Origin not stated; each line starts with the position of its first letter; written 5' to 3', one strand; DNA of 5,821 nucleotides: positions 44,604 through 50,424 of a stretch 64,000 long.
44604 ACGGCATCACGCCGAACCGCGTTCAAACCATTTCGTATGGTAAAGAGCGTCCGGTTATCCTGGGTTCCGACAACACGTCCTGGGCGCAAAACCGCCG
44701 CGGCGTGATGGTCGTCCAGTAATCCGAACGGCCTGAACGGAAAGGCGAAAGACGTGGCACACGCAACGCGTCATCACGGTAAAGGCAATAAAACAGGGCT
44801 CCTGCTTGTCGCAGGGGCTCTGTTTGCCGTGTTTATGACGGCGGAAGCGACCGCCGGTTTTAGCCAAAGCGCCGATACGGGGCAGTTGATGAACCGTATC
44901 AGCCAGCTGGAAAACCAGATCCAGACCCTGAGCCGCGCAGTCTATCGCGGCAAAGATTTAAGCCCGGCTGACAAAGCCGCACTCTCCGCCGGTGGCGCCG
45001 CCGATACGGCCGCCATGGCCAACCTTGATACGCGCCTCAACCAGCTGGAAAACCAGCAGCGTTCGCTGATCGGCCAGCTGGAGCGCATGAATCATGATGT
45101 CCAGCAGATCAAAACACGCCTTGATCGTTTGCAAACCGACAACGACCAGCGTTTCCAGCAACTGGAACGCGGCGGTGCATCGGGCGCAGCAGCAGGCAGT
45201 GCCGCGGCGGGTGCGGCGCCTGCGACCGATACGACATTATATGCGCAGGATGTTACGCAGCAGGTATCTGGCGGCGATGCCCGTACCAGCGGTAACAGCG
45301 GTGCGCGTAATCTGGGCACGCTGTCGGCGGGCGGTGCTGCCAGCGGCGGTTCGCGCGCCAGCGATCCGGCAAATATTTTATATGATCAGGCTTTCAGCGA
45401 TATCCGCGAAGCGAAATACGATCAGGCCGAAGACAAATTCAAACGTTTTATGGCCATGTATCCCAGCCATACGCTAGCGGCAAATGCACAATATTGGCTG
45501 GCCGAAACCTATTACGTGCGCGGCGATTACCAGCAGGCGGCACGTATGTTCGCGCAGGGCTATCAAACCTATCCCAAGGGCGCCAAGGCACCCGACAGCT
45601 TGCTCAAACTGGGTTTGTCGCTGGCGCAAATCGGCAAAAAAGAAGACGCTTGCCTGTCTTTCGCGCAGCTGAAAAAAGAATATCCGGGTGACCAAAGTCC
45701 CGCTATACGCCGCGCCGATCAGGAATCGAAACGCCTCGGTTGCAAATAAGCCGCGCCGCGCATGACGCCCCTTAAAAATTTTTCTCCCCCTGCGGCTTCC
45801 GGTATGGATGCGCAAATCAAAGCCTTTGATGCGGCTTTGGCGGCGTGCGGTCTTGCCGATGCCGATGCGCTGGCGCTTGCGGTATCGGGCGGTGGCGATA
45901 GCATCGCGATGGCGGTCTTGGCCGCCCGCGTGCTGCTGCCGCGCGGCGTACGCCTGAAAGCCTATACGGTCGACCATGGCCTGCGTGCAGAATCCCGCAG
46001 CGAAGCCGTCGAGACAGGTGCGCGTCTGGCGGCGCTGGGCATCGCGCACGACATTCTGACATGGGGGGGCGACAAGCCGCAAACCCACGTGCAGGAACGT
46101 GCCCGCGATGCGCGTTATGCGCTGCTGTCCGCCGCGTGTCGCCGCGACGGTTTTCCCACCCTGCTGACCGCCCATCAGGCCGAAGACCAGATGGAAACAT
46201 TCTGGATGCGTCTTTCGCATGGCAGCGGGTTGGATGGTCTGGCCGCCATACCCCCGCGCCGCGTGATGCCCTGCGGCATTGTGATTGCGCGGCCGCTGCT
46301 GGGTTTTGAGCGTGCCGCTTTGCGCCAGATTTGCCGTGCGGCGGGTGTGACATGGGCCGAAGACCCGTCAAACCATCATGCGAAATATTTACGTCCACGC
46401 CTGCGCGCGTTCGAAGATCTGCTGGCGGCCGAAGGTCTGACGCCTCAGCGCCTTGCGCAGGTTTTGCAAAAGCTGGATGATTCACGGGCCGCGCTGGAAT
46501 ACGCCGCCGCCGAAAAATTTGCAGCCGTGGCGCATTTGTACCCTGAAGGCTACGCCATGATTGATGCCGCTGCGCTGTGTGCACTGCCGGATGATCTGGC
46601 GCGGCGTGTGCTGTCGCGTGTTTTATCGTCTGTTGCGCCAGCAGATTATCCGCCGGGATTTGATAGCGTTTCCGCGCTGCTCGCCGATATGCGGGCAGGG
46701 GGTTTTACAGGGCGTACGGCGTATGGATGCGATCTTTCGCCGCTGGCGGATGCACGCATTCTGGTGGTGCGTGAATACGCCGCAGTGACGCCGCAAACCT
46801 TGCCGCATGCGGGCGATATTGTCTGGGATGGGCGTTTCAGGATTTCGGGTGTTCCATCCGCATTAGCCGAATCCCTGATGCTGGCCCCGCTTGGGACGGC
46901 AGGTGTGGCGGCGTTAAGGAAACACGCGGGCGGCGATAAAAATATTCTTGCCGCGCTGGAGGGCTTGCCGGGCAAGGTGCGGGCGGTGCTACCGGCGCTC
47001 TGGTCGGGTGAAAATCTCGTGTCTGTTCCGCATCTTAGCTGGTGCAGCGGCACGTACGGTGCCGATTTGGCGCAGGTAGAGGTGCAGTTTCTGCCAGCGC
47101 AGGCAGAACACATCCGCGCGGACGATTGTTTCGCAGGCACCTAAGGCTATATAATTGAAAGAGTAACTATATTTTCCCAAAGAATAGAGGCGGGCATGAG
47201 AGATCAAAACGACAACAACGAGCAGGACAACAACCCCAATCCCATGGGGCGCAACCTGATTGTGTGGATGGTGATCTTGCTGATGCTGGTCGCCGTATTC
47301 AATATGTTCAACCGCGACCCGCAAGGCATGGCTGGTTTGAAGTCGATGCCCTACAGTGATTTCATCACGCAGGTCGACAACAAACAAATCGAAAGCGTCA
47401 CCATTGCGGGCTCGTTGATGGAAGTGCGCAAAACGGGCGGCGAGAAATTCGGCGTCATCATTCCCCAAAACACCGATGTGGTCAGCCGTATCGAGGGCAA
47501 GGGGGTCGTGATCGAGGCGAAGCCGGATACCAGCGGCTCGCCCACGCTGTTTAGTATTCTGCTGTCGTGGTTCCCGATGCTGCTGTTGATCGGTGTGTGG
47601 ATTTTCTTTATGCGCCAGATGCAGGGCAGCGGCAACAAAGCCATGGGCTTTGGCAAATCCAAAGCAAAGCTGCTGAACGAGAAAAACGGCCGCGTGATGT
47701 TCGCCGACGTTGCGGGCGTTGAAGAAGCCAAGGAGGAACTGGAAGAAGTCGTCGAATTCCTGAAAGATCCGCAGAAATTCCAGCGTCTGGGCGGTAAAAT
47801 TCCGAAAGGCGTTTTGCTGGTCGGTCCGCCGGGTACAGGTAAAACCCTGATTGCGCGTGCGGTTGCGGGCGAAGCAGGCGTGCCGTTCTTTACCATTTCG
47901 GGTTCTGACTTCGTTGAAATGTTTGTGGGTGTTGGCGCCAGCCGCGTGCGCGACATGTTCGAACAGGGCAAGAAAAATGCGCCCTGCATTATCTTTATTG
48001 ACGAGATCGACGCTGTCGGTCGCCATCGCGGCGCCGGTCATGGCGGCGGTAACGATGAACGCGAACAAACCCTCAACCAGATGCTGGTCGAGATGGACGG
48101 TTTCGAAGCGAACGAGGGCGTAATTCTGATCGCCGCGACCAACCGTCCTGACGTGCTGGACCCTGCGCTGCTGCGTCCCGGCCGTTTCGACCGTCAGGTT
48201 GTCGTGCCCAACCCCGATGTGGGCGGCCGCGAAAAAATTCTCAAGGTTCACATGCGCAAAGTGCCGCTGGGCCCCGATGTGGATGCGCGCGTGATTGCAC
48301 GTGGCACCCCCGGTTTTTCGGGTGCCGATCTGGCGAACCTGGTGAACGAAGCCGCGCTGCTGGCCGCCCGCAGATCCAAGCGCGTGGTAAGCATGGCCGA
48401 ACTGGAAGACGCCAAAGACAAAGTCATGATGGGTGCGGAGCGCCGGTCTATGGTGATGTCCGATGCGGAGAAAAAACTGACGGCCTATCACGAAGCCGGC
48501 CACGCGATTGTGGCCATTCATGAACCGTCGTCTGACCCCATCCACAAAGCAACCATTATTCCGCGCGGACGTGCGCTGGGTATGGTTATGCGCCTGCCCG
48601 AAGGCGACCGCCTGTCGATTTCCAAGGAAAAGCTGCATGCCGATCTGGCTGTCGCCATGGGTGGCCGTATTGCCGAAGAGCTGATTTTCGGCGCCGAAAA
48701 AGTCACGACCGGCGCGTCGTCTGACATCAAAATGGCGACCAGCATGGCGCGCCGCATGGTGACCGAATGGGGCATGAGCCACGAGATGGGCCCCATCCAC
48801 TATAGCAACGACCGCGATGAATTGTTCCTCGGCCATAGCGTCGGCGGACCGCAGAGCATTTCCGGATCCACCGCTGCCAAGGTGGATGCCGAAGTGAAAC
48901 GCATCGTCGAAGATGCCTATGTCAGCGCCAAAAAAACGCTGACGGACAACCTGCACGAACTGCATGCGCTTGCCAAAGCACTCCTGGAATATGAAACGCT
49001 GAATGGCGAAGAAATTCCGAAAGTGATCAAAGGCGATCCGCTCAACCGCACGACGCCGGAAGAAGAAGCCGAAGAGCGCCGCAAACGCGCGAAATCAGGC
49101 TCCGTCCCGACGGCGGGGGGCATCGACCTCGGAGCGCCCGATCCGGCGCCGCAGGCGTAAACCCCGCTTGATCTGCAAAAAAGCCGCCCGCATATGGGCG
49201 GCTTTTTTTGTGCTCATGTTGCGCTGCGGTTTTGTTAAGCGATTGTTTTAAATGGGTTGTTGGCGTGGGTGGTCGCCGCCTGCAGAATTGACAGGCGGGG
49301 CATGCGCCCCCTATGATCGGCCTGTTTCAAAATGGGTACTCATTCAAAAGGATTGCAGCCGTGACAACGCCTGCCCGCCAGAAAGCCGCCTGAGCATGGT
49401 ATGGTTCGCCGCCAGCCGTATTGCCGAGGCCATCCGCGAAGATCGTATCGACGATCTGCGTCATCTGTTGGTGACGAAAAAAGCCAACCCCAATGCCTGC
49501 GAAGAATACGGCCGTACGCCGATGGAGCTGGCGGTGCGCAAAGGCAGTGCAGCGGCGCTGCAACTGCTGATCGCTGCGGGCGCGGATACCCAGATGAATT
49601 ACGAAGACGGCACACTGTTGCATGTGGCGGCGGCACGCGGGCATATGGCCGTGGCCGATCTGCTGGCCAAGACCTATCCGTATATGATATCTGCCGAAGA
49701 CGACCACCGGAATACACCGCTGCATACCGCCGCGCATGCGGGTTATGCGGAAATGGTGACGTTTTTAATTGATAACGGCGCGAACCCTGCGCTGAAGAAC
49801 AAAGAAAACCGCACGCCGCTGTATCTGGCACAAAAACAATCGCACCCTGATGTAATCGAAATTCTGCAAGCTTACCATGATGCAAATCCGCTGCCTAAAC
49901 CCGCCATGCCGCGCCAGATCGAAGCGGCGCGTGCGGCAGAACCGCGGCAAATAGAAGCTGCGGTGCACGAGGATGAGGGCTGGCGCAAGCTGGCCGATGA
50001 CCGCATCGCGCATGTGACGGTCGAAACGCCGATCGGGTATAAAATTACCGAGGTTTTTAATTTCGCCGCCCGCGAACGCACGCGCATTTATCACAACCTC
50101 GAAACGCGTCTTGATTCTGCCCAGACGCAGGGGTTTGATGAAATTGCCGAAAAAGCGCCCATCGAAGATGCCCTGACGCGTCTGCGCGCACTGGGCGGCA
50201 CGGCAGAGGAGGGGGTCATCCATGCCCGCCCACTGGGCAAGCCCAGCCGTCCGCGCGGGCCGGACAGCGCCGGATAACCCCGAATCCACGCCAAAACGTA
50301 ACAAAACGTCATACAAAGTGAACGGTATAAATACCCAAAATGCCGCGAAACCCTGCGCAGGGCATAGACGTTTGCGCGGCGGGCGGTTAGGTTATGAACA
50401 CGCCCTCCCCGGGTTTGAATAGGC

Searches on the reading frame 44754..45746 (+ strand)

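Call 19: search_protein_families(library=pfam, proteins=[window:44754-45746:+], max_evalue=0.001)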
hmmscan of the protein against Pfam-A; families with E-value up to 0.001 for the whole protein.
window:44754-45746:+ (331 aa): 8 families
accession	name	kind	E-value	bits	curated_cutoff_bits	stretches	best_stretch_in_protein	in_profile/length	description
PF13174.12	TPR_6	-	2.9e-12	46.8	26.3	1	281-312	1-32/33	Tetratricopeptide repeat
PF07719.23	TPR_2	-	3.4e-08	33.4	27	0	243-274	1-32/34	Tetratricopeptide repeat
PF13525.12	YfiO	-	7.2e-08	32.9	25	1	205-292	4-91/203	Outer membrane lipoprotein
PF16331.10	TolA_bind_tri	-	8.5e-08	32.6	30.1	1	86-142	18-74/76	TolA binding protein trimerisation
PF13428.12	TPR_14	-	2.1e-07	31.4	23.5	0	244-275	2-33/44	Tetratricopeptide repeat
PF13432.12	TPR_16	-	7e-07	30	32.7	1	217-276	8-64/65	Tetratricopeptide repeat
PF13424.12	TPR_12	-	5.2e-06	27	30.1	1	206-274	3-76/77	Tetratricopeptide repeat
PF14559.12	TPR_19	-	0.0002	22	25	0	219-269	4-51/68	Tetratricopeptide repeat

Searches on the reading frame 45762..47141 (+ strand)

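Call 19: search_protein_families(library=pfam, proteins=[window:45762-47141:+], max_evalue=0.001)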
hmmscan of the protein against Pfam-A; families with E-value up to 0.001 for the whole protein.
window:45762-47141:+ (460 aa): 1 family
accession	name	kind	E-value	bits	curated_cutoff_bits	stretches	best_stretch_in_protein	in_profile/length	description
PF01171.26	ATP_bind_3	-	9.7e-43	146.4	27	1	37-216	2-181/182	PP-loop family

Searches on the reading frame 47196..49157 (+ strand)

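Call 19: search_protein_families(library=pfam, proteins=[window:47196-49157:+], max_evalue=0.001)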
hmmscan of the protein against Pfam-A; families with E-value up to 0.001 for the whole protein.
window:47196-49157:+ (654 aa): 8 families
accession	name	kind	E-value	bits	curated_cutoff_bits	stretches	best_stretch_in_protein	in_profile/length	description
PF01434.24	Peptidase_M41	-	7.3e-70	235.2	29.9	1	419-609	1-190/191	Peptidase family M41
PF00004.35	AAA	-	8.2e-48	162.6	21.2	1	206-338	1-130/131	ATPase family associated with various cellular activities (AAA)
PF17862.7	AAA_lid_3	-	3.2e-14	52.6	27.2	1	361-404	1-44/45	AAA+ lid domain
PF06480.20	FtsH_ext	-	3e-11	43.9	25.5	1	21-105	1-97/103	FtsH Extracellular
PF07728.20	AAA_5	-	7.8e-07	29.6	22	1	205-326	1-136/139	AAA domain (dynein-related subfamily)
PF06068.19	TIP49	-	7.2e-06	25.8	23.8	1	172-239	26-88/347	TIP49 P-loop domain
PF13191.12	AAA_16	-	0.00024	22.1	32.6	0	197-226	18-47/167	AAA ATPase domain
PF05496.18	RuvB_N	-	0.00039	20.7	27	0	201-238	31-68/159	Holliday junction DNA helicase RuvB P-loop domain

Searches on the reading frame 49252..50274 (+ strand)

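Call 19: search_protein_families(library=pfam, proteins=[window:49252-50274:+], max_evalue=0.001)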
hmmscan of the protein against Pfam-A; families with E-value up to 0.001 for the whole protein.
window:49252-50274:+ (341 aa): 6 families
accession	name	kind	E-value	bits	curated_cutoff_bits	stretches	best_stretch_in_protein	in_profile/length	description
PF12796.13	Ank_2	-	6.7e-22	78.3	27.3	2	150-212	26-85/90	Ankyrin repeats (3 copies)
PF00023.36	Ank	-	1.7e-19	69.2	21.1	1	154-184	3-33/33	Ankyrin repeat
PF13637.12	Ank_4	-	1.4e-18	67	22.7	3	157-205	1-49/50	Ankyrin repeats (many copies)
PF13857.12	Ank_5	-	2.4e-17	63.3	27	1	148-193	11-56/56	Ankyrin repeats (many copies)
PF13606.12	Ank_3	-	2e-15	55.6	22.3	1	153-179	2-28/30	Ankyrin repeat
PF24521.3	Ank_KRIT1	-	2.6e-05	24.4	80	0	155-219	20-79/149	KRIT1 ankyrin-repeats domain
